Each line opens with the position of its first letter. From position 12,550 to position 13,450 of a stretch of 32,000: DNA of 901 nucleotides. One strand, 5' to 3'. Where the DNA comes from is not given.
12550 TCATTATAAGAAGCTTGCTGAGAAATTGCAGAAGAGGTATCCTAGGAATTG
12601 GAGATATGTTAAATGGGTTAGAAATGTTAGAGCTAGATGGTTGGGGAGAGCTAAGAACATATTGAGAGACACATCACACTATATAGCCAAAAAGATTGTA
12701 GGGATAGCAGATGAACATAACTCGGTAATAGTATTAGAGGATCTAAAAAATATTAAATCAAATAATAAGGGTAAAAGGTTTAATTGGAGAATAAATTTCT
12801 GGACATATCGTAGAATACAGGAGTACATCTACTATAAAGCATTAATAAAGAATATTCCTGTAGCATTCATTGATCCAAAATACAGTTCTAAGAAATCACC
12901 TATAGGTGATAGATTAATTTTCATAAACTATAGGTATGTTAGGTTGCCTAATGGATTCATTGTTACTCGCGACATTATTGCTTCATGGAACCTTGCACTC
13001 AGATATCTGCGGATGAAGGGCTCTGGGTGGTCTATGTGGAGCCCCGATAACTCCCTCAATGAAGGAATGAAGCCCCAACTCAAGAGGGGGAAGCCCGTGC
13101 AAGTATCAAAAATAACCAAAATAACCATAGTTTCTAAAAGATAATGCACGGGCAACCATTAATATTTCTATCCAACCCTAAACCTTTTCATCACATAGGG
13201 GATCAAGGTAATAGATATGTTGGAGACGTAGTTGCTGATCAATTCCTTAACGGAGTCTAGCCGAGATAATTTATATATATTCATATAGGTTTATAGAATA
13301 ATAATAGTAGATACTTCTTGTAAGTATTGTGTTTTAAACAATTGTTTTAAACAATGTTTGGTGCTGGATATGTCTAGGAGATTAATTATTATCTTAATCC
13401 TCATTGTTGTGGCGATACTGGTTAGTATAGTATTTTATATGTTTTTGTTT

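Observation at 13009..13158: tnpB 3' end plus right end behaves like a structured RNA conserved at three loci (candidate omega/reRNA)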

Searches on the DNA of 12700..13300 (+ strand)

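Call 24: build_rna_model(alignment_id=A4, structure=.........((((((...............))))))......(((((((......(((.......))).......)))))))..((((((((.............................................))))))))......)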
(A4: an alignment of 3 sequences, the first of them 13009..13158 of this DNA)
Model R1 built from alignment A4 (3 sequences, 151 columns); structure: as given.
model positions 142; base pairs 24; branch points 2; effective number of sequences 0.95; information 0.59 bits per position. Calibrated on 0.2 Mb of random sequence (short: E-values are rough).
structure used (alignment columns):
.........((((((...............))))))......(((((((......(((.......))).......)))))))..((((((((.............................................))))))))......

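Call 25: search_with_rna_model(model_id=R1, sources=[window, L001, L002, L003, L004, L005, L006, L007, L008, L009, L010, L011, L012, L013, L014, L015, L016, L017, L018, L019, L020, L021, L022, L023, L024, L025, L026, L027, L028, L029, L030, L031, L032, L033, L034, L035, L036, L037, L038, L039, L040, L041, L042, L043, L044, L045, L046, L047, L048, L049, L050, L051, L052, L053, L054, L055, L056, L057, L058, L059, L060, L061, L062, L063, L064, L065, L066, L067, L068, L069, L070, L071, L072, L073, L074, L075, L076, L077, L078, L079], max_evalue=1, make_alignment=true)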
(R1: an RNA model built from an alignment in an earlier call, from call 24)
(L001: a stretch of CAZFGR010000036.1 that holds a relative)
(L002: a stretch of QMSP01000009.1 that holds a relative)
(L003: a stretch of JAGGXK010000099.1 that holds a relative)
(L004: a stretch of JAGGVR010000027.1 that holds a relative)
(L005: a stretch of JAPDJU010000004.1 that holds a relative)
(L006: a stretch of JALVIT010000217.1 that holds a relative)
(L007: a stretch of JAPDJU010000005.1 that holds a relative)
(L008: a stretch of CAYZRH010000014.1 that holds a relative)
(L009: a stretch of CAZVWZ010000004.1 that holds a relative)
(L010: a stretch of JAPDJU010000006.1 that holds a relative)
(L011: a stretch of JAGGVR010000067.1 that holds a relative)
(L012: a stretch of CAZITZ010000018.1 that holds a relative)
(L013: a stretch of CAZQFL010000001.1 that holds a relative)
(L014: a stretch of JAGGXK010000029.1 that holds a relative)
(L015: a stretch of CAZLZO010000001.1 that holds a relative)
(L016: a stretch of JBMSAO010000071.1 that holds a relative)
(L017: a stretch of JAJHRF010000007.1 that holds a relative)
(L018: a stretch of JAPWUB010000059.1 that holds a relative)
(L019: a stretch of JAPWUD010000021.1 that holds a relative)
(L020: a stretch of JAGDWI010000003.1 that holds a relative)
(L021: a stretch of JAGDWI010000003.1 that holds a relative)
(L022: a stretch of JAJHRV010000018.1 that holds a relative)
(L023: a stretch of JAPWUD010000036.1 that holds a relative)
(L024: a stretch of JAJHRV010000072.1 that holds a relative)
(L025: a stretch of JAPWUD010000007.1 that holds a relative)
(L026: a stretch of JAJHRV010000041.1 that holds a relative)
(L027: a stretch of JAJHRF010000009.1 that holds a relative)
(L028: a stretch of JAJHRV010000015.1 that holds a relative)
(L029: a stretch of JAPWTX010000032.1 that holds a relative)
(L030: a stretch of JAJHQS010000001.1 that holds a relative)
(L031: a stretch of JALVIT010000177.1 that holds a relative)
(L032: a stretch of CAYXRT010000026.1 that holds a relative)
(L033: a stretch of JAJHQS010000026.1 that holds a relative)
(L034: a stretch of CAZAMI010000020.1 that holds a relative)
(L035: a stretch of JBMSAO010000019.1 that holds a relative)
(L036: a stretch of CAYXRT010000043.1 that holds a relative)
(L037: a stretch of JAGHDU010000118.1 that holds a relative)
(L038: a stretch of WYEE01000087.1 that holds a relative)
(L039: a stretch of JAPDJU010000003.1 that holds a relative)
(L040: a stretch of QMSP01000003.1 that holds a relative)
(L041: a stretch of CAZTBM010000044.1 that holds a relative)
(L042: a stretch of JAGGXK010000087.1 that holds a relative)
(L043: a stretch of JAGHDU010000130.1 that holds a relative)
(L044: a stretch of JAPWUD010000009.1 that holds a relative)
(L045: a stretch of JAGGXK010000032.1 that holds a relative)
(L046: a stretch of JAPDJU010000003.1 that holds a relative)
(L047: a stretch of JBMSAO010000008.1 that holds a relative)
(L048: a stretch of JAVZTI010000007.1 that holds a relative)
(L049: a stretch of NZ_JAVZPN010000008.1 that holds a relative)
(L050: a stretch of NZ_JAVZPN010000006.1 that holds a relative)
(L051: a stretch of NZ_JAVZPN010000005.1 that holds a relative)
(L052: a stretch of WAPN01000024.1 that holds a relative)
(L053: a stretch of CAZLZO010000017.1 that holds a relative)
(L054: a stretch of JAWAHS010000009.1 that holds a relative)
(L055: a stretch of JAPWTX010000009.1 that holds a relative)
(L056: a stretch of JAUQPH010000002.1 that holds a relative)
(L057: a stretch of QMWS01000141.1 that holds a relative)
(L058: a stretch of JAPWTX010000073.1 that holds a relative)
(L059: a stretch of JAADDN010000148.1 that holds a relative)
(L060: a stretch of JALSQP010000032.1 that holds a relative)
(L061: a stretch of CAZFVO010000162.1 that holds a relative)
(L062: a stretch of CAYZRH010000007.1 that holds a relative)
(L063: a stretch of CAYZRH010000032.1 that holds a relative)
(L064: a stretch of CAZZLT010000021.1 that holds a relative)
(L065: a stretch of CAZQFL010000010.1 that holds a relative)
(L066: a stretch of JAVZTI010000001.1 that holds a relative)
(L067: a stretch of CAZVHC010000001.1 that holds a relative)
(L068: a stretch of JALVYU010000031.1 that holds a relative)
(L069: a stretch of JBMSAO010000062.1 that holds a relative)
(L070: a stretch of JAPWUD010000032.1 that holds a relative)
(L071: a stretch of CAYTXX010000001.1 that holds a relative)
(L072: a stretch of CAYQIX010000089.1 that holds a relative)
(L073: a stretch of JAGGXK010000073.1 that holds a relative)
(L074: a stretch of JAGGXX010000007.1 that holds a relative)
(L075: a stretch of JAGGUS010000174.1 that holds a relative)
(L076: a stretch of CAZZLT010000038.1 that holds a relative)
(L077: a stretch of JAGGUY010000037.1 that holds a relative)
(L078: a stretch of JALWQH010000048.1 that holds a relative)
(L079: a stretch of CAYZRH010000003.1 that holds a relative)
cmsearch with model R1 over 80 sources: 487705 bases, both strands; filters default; matches with E-value up to 1: 71.
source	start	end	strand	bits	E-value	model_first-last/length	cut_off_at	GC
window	25436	25577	-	182.8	2.8e-41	1-142/142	no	0.53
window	28251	28392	+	181.9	4.6e-41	1-142/142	no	0.53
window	13009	13159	+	166.7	2e-37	1-142/142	no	0.48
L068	4088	4226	+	104.9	1.3e-22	1-142/142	no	0.49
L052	4105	4242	+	102.8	4.3e-22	1-142/142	no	0.51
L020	4092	4238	+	88.8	9.8e-19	1-142/142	no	0.52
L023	4092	4238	+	87.2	2.3e-18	1-142/142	no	0.52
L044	4091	4237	+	86.5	3.4e-18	1-142/142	no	0.54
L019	2207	2353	+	86.1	4.2e-18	1-142/142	no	0.55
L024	4092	4238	+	85.5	6.1e-18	1-142/142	no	0.53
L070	329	475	+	85.2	7e-18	1-142/142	no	0.54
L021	4092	4238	+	82.3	3.5e-17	1-142/142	no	0.51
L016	4092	4241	+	82.2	3.6e-17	1-142/142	no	0.56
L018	2129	2272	+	81.9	4.2e-17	1-142/142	no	0.53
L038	4093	4243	+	81.3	5.9e-17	1-142/142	no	0.56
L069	343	489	+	81.1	6.8e-17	1-142/142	no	0.53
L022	4098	4244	+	80.6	9e-17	1-142/142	no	0.52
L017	1273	1422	+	79.5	1.6e-16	1-142/142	no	0.48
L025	4092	4238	+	76.7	7.7e-16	1-142/142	no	0.51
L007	4108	4245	+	76.6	8e-16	1-142/142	no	0.54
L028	4092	4240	+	76.1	1.1e-15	1-142/142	no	0.57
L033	4077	4223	+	75.5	1.5e-15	1-142/142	no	0.53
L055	1218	1367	+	74.5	2.6e-15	1-142/142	no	0.51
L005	4108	4245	+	74.4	2.7e-15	1-142/142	no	0.49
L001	4108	4245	+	74.4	2.8e-15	1-142/142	no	0.54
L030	1240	1386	+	73.5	4.5e-15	1-142/142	no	0.47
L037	2504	2641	+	73.3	5e-15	1-142/142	no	0.52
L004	2366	2504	+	72.6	7.5e-15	1-142/142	no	0.51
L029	4101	4252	+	72.4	8.2e-15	1-142/142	no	0.51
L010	4108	4245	+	71.2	1.6e-14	1-142/142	no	0.49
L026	4092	4238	+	69.8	3.5e-14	1-142/142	no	0.53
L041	1243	1361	+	69.5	4.2e-14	1-142/142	no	0.58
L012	2175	2312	-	69.1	5.2e-14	1-142/142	no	0.52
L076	3223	3371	+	68.7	6.3e-14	1-142/142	no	0.5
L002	4099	4236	+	68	9.4e-14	1-142/142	no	0.52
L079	924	1061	+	67.7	1.1e-13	1-142/142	no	0.51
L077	2388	2517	-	65.2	4.4e-13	1-142/142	no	0.58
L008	4099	4235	+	65.2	4.4e-13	1-142/142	no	0.51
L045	3742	3880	+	64.2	7.5e-13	1-142/142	no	0.54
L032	5445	5582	+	63.5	1.1e-12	1-142/142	no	0.51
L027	4101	4237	+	63.2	1.3e-12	1-142/142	no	0.51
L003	4108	4245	+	63.2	1.3e-12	1-142/142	no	0.49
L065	4051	4187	+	62.9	1.6e-12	1-142/142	no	0.5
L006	4108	4245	+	61.7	3e-12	1-142/142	no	0.56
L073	234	371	+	61.2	3.9e-12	1-142/142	no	0.5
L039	4087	4223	+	61.1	4.3e-12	1-142/142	no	0.53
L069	2755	2903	+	58.7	1.5e-11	1-142/142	no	0.56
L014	4108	4236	+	56.7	4.7e-11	1-142/142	no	0.53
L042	1648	1785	+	56.6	5e-11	1-142/142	no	0.53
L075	3464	3601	+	55.5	9.3e-11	1-142/142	no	0.5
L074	3600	3718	+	55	1.2e-10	1-142/142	no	0.54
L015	4108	4245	+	54.4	1.7e-10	1-142/142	no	0.51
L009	4096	4232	+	50.3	1.7e-09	1-142/142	no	0.55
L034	4108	4259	+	48.4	4.6e-09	1-142/142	no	0.51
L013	4069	4219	+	44.6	3.7e-08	1-142/142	no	0.56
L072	273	423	+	43.8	5.8e-08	1-142/142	no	0.53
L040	4086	4236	+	41.2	2.5e-07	1-142/142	no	0.48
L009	4170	4305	-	40.6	3.4e-07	1-142/142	no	0.38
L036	1438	1588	+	39.8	5.5e-07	1-142/142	no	0.55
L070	596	735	-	26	0.0011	1-142/142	no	0.57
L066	4221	4318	+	22.2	0.0089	1-142/142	no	0.41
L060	4098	4241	+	21.6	0.013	1-142/142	no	0.49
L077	4052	4139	+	21.4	0.014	1-142/142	no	0.58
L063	4062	4181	+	20.3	0.026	1-142/142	no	0.47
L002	6125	6248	+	18.6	0.067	1-142/142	no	0.48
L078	801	910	+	18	0.09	1-142/142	no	0.54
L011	4099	4224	+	16.7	0.19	1-128/142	3'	0.54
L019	3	127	+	14.7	0.56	1-142/142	no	0.5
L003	2724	2759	-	14.2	0.74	93-128/142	no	0.25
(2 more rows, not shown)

Alignment A5: 71 matches aligned to the model, 290 columns, each read 5' to 3' on its own strand. Consensus structure (alignment columns), stored with it:
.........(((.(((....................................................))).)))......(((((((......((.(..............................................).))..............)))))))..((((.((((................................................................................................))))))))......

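Call 26: search_with_rna_model(model_id=R1, sources=[window, L001, L002, L003, L004, L005, L006, L007, L008, L009, L010, L011, L012, L013, L014, L015, L016, L017, L018, L019, L020, L021, L022, L023, L024, L025, L026, L027, L028, L029, L030, L031, L032, L033, L034, L035, L036, L037, L038, L039, L040, L041, L042, L043, L044, L045, L046, L047, L048, L049, L050, L051, L052, L053, L054, L055, L056, L057, L058, L059, L060, L061, L062, L063, L064, L065, L066, L067, L068, L069, L070, L071, L072, L073, L074, L075, L076, L077, L078, L079], max_evalue=0.000001, make_alignment=true, show_alignments=3)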
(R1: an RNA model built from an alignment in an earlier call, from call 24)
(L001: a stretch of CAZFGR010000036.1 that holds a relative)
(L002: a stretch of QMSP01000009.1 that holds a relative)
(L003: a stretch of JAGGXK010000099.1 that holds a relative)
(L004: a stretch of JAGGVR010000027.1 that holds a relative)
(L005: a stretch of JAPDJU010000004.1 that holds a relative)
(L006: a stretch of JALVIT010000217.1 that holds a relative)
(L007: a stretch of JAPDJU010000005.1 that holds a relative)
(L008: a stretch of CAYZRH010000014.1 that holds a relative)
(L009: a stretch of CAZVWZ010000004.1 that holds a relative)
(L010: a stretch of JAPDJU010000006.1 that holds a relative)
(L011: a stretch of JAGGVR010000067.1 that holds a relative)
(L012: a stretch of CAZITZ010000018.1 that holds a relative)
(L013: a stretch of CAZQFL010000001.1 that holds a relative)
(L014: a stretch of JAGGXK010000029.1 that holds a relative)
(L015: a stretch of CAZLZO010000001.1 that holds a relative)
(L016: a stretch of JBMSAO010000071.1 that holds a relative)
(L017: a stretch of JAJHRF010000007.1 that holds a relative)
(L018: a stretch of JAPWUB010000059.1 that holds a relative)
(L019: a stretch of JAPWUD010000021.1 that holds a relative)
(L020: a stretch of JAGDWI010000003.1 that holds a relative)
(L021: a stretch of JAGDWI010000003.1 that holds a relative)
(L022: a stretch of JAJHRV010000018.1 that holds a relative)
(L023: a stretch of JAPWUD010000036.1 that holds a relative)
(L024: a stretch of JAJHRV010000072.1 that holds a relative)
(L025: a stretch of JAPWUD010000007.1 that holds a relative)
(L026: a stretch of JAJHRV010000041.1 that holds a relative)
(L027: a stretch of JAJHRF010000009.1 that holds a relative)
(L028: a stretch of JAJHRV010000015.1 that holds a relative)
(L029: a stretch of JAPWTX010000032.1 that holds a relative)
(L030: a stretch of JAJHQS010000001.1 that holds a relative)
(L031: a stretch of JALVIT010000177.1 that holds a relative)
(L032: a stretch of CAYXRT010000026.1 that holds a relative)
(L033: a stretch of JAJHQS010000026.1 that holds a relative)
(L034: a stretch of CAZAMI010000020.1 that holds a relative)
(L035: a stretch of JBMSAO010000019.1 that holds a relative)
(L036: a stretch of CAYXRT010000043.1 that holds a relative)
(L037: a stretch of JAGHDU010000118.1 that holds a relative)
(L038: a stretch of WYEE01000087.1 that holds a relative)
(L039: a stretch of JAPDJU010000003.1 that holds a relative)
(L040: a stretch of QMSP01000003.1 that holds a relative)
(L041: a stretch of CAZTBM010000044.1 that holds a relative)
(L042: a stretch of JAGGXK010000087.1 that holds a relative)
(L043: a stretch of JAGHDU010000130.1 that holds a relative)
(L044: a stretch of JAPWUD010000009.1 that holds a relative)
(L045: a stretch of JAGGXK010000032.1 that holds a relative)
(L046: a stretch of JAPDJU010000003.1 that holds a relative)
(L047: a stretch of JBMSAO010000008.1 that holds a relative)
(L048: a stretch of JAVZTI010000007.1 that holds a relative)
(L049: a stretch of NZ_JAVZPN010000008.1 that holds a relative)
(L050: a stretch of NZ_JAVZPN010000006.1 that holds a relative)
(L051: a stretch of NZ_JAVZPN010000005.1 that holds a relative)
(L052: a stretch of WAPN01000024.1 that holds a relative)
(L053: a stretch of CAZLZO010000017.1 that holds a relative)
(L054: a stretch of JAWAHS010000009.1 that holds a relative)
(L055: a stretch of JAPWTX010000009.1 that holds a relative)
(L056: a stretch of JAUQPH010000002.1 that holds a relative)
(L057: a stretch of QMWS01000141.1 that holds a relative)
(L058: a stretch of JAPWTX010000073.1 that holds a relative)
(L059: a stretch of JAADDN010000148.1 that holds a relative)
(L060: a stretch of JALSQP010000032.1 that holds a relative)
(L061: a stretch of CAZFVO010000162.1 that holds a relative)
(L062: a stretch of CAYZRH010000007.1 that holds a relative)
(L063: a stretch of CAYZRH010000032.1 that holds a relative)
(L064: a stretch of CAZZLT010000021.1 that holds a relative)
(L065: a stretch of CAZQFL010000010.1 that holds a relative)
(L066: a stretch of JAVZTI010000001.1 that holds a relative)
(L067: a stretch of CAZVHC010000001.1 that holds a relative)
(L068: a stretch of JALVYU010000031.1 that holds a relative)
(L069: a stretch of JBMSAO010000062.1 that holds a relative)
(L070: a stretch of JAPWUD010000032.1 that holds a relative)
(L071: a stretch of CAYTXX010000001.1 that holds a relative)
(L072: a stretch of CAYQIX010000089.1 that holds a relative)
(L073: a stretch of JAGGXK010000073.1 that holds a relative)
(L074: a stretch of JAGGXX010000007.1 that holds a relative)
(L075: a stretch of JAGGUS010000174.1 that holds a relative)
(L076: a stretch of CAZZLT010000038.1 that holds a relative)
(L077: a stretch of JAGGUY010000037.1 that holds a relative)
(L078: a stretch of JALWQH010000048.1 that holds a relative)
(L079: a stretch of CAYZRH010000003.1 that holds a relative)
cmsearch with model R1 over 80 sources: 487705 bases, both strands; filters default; matches with E-value up to 0.000001: 59.
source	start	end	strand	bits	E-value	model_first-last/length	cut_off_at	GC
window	25436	25577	-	182.8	2.8e-41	1-142/142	no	0.53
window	28251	28392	+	181.9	4.6e-41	1-142/142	no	0.53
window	13009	13159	+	166.7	2e-37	1-142/142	no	0.48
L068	4088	4226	+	104.9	1.3e-22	1-142/142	no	0.49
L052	4105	4242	+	102.8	4.3e-22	1-142/142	no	0.51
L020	4092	4238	+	88.8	9.8e-19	1-142/142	no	0.52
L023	4092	4238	+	87.2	2.3e-18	1-142/142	no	0.52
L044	4091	4237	+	86.5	3.4e-18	1-142/142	no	0.54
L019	2207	2353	+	86.1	4.2e-18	1-142/142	no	0.55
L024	4092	4238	+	85.5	6.1e-18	1-142/142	no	0.53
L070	329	475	+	85.2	7e-18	1-142/142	no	0.54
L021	4092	4238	+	82.3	3.5e-17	1-142/142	no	0.51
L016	4092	4241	+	82.2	3.6e-17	1-142/142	no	0.56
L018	2129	2272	+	81.9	4.2e-17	1-142/142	no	0.53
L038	4093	4243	+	81.3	5.9e-17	1-142/142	no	0.56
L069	343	489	+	81.1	6.8e-17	1-142/142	no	0.53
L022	4098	4244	+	80.6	9e-17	1-142/142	no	0.52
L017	1273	1422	+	79.5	1.6e-16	1-142/142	no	0.48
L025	4092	4238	+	76.7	7.7e-16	1-142/142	no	0.51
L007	4108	4245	+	76.6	8e-16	1-142/142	no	0.54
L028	4092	4240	+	76.1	1.1e-15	1-142/142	no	0.57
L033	4077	4223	+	75.5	1.5e-15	1-142/142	no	0.53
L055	1218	1367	+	74.5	2.6e-15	1-142/142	no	0.51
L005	4108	4245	+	74.4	2.7e-15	1-142/142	no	0.49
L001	4108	4245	+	74.4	2.8e-15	1-142/142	no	0.54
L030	1240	1386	+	73.5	4.5e-15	1-142/142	no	0.47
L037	2504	2641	+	73.3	5e-15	1-142/142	no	0.52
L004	2366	2504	+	72.6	7.5e-15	1-142/142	no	0.51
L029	4101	4252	+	72.4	8.2e-15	1-142/142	no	0.51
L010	4108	4245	+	71.2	1.6e-14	1-142/142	no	0.49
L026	4092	4238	+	69.8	3.5e-14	1-142/142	no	0.53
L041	1243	1361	+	69.5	4.2e-14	1-142/142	no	0.58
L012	2175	2312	-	69.1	5.2e-14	1-142/142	no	0.52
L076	3223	3371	+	68.7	6.3e-14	1-142/142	no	0.5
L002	4099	4236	+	68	9.4e-14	1-142/142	no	0.52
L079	924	1061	+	67.7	1.1e-13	1-142/142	no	0.51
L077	2388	2517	-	65.2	4.4e-13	1-142/142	no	0.58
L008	4099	4235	+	65.2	4.4e-13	1-142/142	no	0.51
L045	3742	3880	+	64.2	7.5e-13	1-142/142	no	0.54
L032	5445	5582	+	63.5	1.1e-12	1-142/142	no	0.51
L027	4101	4237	+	63.2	1.3e-12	1-142/142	no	0.51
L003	4108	4245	+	63.2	1.3e-12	1-142/142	no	0.49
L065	4051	4187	+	62.9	1.6e-12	1-142/142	no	0.5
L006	4108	4245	+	61.7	3e-12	1-142/142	no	0.56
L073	234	371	+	61.2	3.9e-12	1-142/142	no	0.5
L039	4087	4223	+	61.1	4.3e-12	1-142/142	no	0.53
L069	2755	2903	+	58.7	1.5e-11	1-142/142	no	0.56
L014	4108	4236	+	56.7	4.7e-11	1-142/142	no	0.53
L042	1648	1785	+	56.6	5e-11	1-142/142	no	0.53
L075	3464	3601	+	55.5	9.3e-11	1-142/142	no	0.5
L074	3600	3718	+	55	1.2e-10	1-142/142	no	0.54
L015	4108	4245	+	54.4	1.7e-10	1-142/142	no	0.51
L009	4096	4232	+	50.3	1.7e-09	1-142/142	no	0.55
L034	4108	4259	+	48.4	4.6e-09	1-142/142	no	0.51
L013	4069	4219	+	44.6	3.7e-08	1-142/142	no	0.56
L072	273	423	+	43.8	5.8e-08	1-142/142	no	0.53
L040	4086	4236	+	41.2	2.5e-07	1-142/142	no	0.48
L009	4170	4305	-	40.6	3.4e-07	1-142/142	no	0.38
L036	1438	1588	+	39.8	5.5e-07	1-142/142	no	0.55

Alignment A6: 59 matches aligned to the model, 278 columns, each read 5' to 3' on its own strand. Consensus structure (alignment columns), stored with it:
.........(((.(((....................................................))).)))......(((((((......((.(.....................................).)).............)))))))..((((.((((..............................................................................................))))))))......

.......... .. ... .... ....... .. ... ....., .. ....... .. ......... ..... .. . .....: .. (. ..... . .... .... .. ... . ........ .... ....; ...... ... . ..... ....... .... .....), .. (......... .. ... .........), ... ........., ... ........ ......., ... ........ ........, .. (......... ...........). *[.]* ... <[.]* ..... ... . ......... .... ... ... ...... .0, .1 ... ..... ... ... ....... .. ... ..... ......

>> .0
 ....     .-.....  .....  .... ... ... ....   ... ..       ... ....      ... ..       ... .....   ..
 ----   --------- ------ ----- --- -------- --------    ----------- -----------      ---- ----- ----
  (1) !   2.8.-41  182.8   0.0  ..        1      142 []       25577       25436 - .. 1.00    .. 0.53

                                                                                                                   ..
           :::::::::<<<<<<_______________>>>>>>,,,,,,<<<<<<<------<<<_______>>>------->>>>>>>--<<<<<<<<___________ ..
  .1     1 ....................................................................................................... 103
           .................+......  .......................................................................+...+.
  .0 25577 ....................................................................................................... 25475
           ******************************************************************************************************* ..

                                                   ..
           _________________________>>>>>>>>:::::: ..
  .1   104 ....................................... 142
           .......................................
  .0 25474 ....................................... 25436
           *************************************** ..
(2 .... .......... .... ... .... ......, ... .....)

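Call 48: search_rna_families(source=window, start=12700, end=13300, threshold=evalue, max_evalue=10)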
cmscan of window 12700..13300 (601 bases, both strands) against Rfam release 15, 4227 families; matches with E-value up to 10: 2.
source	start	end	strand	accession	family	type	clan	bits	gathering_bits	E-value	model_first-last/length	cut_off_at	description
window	12884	12928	-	RF01618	ceN114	Gene; snRNA; snoRNA; CD-box;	-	16.9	44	2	1-63/63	no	Nematode snoRNA ceN114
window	13093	13153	+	RF00865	MIR169_5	Gene; miRNA;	CL00098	14.3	44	6.3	35-94/129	no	MIR169_5 microRNA precursor family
